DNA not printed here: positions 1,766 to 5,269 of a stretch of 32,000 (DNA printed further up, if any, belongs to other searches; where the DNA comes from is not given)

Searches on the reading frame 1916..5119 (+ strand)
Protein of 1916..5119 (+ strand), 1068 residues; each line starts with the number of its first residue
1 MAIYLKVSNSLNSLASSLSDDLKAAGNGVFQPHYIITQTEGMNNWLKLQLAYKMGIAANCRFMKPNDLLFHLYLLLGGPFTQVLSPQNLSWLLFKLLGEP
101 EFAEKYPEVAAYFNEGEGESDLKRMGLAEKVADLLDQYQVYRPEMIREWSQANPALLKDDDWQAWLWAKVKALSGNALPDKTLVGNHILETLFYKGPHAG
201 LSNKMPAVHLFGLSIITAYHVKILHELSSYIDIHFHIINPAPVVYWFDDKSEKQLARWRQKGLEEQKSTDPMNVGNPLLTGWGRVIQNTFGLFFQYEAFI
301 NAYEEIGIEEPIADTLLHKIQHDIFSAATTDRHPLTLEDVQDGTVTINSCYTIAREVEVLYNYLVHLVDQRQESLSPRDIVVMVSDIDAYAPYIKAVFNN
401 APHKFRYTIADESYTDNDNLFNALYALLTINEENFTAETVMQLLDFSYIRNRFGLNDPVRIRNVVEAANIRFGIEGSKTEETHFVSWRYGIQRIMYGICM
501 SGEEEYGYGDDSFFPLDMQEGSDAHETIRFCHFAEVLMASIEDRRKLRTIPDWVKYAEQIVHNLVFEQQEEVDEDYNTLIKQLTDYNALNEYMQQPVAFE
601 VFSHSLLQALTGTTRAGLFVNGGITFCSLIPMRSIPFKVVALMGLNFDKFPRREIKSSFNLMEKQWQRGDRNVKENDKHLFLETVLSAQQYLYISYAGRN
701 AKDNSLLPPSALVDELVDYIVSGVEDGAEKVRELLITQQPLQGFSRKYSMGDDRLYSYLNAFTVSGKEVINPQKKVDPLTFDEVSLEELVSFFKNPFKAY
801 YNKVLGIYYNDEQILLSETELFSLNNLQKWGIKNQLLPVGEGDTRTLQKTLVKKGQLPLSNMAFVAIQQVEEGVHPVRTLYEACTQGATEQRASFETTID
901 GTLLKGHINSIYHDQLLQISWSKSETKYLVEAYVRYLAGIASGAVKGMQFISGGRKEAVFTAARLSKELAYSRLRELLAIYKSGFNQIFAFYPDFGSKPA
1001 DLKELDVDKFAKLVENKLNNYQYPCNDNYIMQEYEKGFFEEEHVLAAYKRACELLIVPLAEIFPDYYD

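Call 60: search_protein_families(library=pfam, proteins=[window:1916-5119:+], max_evalue=0.001)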
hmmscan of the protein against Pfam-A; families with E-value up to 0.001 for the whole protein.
window:1916-5119:+ (1068 aa): 2 families
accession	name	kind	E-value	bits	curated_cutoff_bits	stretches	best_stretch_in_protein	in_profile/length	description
PF04257.20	Exonuc_V_gamma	-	1.2e-60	205.8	25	1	7-326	5-313/314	Exodeoxyribonuclease V, gamma subunit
PF17946.7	RecC_C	-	2.9e-34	119.2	22.6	1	782-996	2-194/202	RecC C-terminal domain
